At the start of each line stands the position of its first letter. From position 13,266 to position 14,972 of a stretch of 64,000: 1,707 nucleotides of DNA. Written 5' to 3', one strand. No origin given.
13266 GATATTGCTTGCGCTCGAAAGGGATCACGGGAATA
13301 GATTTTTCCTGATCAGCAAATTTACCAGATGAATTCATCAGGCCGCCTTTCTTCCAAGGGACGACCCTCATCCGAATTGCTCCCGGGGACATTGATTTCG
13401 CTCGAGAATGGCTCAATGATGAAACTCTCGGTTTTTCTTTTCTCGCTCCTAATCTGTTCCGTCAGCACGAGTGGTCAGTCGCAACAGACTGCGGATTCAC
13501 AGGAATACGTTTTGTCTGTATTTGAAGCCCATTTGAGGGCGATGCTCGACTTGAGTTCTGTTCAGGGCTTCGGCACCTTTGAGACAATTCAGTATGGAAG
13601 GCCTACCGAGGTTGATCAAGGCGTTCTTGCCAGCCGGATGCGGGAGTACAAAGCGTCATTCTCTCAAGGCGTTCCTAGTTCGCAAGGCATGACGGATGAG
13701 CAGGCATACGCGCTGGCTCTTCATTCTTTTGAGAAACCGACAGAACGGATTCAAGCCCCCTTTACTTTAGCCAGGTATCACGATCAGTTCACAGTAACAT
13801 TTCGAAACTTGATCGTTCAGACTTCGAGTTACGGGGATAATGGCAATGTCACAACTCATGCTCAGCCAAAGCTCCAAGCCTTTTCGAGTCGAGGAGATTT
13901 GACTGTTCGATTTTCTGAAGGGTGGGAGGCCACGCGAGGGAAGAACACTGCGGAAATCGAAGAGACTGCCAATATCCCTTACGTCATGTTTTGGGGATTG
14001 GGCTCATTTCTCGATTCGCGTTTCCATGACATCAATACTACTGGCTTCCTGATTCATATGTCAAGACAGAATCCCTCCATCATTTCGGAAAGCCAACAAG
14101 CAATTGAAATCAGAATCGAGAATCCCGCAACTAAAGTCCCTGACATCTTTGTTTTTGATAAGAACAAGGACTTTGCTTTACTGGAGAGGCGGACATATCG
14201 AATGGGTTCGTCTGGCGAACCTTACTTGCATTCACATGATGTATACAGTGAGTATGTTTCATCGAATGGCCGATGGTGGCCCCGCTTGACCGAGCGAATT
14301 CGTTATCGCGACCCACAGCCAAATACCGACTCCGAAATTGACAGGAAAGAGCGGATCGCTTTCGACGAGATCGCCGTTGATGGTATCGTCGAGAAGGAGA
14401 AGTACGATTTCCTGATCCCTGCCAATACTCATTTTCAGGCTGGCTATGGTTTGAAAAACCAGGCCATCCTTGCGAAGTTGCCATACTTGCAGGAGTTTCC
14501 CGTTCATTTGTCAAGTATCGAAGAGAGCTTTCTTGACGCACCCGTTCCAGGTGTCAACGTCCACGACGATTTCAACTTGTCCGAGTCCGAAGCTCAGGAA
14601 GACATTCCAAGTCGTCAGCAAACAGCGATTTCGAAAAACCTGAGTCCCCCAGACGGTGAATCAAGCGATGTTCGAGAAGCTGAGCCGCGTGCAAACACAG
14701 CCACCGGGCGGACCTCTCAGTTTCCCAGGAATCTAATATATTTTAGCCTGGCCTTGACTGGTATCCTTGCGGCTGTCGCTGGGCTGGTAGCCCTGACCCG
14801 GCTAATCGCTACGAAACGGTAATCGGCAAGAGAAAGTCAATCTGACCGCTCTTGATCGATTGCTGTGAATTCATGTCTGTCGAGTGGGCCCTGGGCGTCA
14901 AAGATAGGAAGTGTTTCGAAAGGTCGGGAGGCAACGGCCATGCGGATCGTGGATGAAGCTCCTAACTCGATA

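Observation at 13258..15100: Second low-GC island: single large ORF for a signal-peptide protein with C-terminal membrane anchor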

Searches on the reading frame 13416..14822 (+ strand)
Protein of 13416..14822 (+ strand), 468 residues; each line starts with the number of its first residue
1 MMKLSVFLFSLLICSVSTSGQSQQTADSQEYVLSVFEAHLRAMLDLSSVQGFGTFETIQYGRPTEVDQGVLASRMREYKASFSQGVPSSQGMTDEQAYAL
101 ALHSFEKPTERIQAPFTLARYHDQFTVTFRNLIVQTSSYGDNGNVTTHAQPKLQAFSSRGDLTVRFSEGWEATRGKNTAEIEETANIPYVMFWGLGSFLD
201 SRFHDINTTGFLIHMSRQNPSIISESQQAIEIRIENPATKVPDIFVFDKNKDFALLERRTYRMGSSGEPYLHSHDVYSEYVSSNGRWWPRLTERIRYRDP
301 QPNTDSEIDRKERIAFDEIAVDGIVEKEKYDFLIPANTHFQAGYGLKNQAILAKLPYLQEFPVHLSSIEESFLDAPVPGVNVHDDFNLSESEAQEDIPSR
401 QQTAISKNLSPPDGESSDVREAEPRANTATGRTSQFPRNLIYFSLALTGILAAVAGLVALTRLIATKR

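Call 5: search_protein_families(library=pfam, proteins=[window:13416-14822:+], max_evalue=1)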
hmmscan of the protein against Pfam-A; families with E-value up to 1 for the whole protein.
window:13416-14822:+ (468 aa): 0 families

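Call 6: search_protein_families(library=ncbifam, proteins=[window:13416-14822:+], max_evalue=1)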
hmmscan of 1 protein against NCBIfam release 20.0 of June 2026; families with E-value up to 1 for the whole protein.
window:13416-14822:+ (468 aa): 0 families
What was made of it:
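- On LolA/LolB-like superfamily: NCBIfam gives none (call 6).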

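Call 7: find_homologous_proteins(query=window:13416-14819:+, max_evalue=0.01)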
Query window:13416-14819:+ (468 aa): 1 proteins with E <= 0.01 among 8000 candidates.
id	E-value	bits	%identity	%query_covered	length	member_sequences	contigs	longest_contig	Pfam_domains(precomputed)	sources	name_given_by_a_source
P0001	0.0e+0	1051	100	100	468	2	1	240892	-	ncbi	ncbi:MAG: hypothetical protein RLY93_12570 [Sumerlaeia bacterium]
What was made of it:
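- Tried and rejected: The word-indexed search of 5.8e9 proteins returned only the query itself (call 7).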

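Call 16: find_encoding_contigs(protein=P0001, flank=10000, max_places=6)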
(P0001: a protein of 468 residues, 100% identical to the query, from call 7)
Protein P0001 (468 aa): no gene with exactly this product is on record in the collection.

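Call 20: predict_structure(protein=window:13416-14819:+)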
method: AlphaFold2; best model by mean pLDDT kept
length: 468 residues; sequences in the alignment: 1
mean_pLDDT: 37.2   pTM: 0.28
mean pLDDT of the five models: 37.2, 35.6, 34.8, 34.5, 31.5
residues with pLDDT >= 90: 0; 70-90: 52; 50-70: 35; < 50: 381
segments of 3 or more residues with pLDDT < 50: 1-9, 11-228, 235-237, 252-255, 279-289, 303-437
pLDDT, mean of each block of 10 residues (from residue 1): 44 41 36 40 30 21 25 29 27 29 23 26 29 25 24 23 29 22 22 26 24 28 39 52 57 59 76 68 37 73 38 23 26 21 24 27 25 25 27 33 33 39 38 48 83 85 73
secondary structure, 60 per line:
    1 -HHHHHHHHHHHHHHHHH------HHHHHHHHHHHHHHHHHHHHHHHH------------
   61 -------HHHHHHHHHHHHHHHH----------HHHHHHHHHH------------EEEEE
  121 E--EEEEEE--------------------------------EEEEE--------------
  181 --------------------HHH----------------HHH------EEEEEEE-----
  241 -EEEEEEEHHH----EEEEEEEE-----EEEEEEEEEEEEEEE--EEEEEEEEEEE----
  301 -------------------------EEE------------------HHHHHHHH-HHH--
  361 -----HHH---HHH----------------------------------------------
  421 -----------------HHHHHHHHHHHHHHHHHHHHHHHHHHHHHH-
elements in order: H2-18 H25-48 H68-83 H94-103 E116-121 E124-129 E162-166 E229-235 E242-248 E256-263 E269-283 E286-296 E326-328 H347-354 H438-467
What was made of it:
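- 14733..14795 (+): Residues 440-460, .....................: the single C-terminal transmembrane helix. This is the only part of the AF2 model with pLDDT 73-85 (call 20).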

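Call 22: search_solved_structures(query=window:13416-14819:+, max_evalue=10)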
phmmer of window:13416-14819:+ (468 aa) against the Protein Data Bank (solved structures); distinct sequences matched with E-value up to 10: 1.
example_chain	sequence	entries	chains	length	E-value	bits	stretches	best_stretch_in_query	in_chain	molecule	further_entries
3u0k_A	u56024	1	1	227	1.3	10.9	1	120-180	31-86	RCaMP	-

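Call 23: search_protein_families(library=phrogs, proteins=[window:13416-14819:+], max_evalue=1)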
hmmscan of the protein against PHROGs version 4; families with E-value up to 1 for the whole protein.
window:13416-14819:+ (468 aa): 0 families

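Call 29: search_protein_representatives(protein=window:13416-14819:+)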
Query: 468 residues. Proteins with E-value up to 0.001 (for the whole library): 2; up to 1e-10: 1; up to 1e-30: 1. The best 2 are listed.
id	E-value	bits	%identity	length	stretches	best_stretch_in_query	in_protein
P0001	0.0e+00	1050.6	100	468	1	1-468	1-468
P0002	8.4e-04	34.5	22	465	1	187-454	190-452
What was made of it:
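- Tried and rejected: Exhaustive phmmer over 1.84e9 representatives found one borderline relative, P0002 (call 29).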

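Call 32: find_homologous_proteins(query=P0002, max_evalue=0.01)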
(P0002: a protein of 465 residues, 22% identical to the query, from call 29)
Query P0002 (465 aa): 1 proteins with E <= 0.01 among 8000 candidates.
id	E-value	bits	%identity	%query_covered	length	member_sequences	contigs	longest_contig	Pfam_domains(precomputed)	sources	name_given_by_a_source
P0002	0.0e+0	1040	100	100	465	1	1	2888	-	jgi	jgi:hypothetical protein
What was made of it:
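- Tried and rejected: P0002 is itself a singleton (call 32).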

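Call 33: search_protein_families(library=pfam, proteins=[P0002, P0001], max_evalue=10)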
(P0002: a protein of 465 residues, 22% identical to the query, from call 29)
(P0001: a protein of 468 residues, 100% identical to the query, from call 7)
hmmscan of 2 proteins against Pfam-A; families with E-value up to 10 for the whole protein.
P0002 (465 aa): 0 families

P0001 (468 aa): 0 families

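Call 34: find_encoding_contigs(protein=P0002, flank=10000)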
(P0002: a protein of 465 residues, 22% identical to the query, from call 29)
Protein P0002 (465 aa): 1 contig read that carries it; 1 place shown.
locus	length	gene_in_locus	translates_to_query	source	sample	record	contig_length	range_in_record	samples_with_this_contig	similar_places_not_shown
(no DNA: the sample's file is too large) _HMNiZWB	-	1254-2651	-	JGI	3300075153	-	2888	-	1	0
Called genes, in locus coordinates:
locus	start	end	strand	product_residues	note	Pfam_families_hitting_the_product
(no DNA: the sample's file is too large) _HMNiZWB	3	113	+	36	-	?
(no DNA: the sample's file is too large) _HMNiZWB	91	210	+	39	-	-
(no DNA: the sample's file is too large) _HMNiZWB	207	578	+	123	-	-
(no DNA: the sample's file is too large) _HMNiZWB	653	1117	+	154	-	-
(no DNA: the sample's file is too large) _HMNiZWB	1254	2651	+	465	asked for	-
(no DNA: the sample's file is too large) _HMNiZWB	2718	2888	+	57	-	?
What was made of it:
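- Tried and rejected: DNA for the P0002 contig was not available (call 34).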

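Call 43: search_dna_similar(query=P0001, collection=phages, mode=protein, max_evalue=1, max_rows=10)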
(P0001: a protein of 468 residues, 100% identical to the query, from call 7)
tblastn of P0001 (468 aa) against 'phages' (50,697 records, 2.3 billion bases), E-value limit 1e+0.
No match.

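Call 44: search_dna_similar(query=P0001, collection=plasmids, mode=protein, max_evalue=1, max_rows=10)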
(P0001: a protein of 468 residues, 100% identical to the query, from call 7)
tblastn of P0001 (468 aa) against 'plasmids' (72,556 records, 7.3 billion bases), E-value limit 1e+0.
No match.
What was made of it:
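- Tried and rejected: tblastn against phage and plasmid records gave no match (calls 43, 44).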

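Call 63: find_encoding_contigs(protein=P0003, flank=10000)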
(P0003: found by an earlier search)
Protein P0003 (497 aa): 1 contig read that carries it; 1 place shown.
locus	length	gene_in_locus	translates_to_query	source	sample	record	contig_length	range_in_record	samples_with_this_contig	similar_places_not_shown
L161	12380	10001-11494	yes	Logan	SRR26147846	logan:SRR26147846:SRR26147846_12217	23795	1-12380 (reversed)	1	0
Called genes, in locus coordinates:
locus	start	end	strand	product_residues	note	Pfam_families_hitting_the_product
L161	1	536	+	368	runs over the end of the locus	-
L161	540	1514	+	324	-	-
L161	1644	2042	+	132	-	-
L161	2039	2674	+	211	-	PF00551:Formyl_trans_N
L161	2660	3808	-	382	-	PF13439:Glyco_transf_4, PF00534:Glycos_transf_1, PF13692:Glyco_trans_1_4, PF13524:Glyco_trans_1_2 (weak)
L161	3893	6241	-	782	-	PF03958:Secretin_N, PF00263:Secretin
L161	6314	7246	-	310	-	-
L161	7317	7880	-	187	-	PF03958:Secretin_N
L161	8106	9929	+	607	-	PF01839:FG-GAP (faint), PF13517:FG-GAP_3, PF07593:UnbV_ASPIC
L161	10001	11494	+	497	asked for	-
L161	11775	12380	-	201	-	?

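Call 66: search_protein_families(library=padloc, proteins=[P0001, P0002], max_evalue=1)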
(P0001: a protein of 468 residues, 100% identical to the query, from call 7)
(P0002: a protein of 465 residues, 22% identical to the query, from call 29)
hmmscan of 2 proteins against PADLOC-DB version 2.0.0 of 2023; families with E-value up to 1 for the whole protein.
P0001 (468 aa): 0 families

P0002 (465 aa): 0 families

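Call 70: search_protein_families(library=ncbifam, proteins=[P0002], max_evalue=10)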
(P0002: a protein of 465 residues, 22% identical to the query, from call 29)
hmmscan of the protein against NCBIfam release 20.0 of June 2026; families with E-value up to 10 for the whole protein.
P0002 (465 aa): 3 families
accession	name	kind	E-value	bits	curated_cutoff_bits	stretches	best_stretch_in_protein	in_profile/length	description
NF033218.1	anchor_AmaP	equivalog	0.015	15.1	55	1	433-463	45-75/166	alkaline shock response membrane anchor protein AmaP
NF058582.1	Microco_LAVTG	domain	2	8.6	27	1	439-463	9-33/34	LAVTG motif-containing sortase-dependent surface protein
NF051874.1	PVV_CTERM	equivalog_domain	2.4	8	27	1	442-463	9-32/38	PVV-CTERM domain-containing choice-of-anchor G protein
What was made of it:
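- The P0002 hits cover only the helix and basic tail, not a motif, and all fall below their cutoffs (call 70).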

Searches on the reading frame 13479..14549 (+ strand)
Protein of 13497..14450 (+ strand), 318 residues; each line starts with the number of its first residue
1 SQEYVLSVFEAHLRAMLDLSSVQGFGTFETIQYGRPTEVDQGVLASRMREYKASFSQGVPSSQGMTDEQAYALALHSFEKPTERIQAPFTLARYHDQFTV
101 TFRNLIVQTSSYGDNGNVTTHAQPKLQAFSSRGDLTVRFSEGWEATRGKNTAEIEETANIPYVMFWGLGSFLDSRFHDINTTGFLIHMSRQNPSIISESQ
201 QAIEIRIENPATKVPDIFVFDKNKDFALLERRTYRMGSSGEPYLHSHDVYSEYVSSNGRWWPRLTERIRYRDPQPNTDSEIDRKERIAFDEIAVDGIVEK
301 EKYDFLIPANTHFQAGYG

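Call 37: find_homologous_proteins(query=A2, max_evalue=1)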
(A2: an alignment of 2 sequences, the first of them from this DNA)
Query A2 (2 sequences) (357 aa, profile of the alignment): 2 proteins with E <= 1 among 4264 candidates.
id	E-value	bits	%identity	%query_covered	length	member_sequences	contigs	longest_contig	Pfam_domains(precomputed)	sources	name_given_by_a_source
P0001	4.7e-198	676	100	100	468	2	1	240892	-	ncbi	ncbi:MAG: hypothetical protein RLY93_12570 [Sumerlaeia bacterium]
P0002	3.1e-184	630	24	53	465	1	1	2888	-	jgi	jgi:hypothetical protein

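Call 38: find_related_loci(query=A2, collection=metagenome_contigs, flank=10000)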
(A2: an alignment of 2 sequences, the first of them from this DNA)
Query A2 (357 aa) in metagenome_contigs; peptide patterns used: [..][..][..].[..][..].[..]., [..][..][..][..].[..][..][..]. (x = any residue, [..] = any of these).
160 stretches matched a pattern, but none encodes a relative of the query by tblastn (E <= 1e-3).

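Call 39: find_related_loci(query=A2, collection=viral_contigs, flank=10000)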
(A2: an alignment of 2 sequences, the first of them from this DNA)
Query A2 (357 aa) in viral_contigs; peptide patterns used: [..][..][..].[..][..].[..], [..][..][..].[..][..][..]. (x = any residue, [..] = any of these).
589 stretches matched a pattern, but none encodes a relative of the query by tblastn (E <= 1e-3).

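Call 40: search_solved_structures(query=A2, max_evalue=10, show_alignments=2)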
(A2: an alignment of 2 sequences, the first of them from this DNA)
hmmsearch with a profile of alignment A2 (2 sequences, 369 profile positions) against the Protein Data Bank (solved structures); distinct sequences matched with E-value up to 10: 2.
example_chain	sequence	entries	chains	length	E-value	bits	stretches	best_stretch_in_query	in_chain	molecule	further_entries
11sr_A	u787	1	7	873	1.7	10.7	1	195-262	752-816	Miniconductance mechanosensitive channel MscM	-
11so_A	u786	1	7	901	1.8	10.6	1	195-262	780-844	Miniconductance mechanosensitive channel MscM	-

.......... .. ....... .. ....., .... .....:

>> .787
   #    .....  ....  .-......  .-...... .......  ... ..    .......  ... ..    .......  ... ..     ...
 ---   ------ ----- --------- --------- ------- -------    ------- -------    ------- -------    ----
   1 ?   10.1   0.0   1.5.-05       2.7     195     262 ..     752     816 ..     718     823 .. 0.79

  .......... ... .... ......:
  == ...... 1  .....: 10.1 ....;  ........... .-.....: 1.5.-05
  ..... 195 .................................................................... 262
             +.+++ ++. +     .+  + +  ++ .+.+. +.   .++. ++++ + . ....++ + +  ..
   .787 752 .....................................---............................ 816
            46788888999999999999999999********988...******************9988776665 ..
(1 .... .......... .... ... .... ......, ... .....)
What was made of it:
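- On LolA/LolB-like superfamily: A PDB profile search gives none (call 40).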

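Call 50: predict_structure(alignment_id=A2)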
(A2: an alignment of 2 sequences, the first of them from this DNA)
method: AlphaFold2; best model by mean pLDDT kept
length: 357 residues; sequences in the alignment: 2
mean_pLDDT: 34.4   pTM: 0.30
mean pLDDT of the five models: 34.4, 33.7, 32.6, 31.0, 28.7
residues with pLDDT >= 90: 0; 70-90: 0; 50-70: 27; < 50: 330
segments of 3 or more residues with pLDDT < 50: 1-209, 211-222, 227-234, 254-275, 281-357
pLDDT, mean of each block of 10 residues (from residue 1): 31 37 29 26 29 32 30 33 29 30 32 31 34 32 35 25 29 30 33 38 42 44 48 47 60 46 35 50 33 26 27 26 28 29 35 36
secondary structure, 60 per line:
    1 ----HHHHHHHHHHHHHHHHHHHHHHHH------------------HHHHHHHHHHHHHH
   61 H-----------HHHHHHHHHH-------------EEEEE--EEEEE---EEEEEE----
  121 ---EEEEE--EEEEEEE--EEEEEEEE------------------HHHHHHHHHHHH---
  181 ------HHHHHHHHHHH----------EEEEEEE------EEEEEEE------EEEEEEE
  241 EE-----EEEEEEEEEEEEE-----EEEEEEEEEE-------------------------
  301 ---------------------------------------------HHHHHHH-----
elements in order: H5-28 H47-61 H73-82 E96-100 E103-107 E111-116 E124-128 E131-137 E140-147 H166-177 H187-197 E208-214 E221-227 E234-242 E248-260 E266-275 H346-352
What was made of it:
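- On LolA/LolB-like superfamily: AF2 gives pLDDT 37 (single sequence) and 34 (two sequences) (calls 20, 50).
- Tried and rejected: Structure: AF2 on the single sequence (pLDDT 37, call 20) and on the two-sequence alignment (pLDDT 34, call 50) both failed.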

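Call 65: search_protein_families(library=pfam, proteins=[window:13497-14450:+], max_evalue=10)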
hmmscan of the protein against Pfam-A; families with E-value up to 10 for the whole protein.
seq(318 aa): 0 families
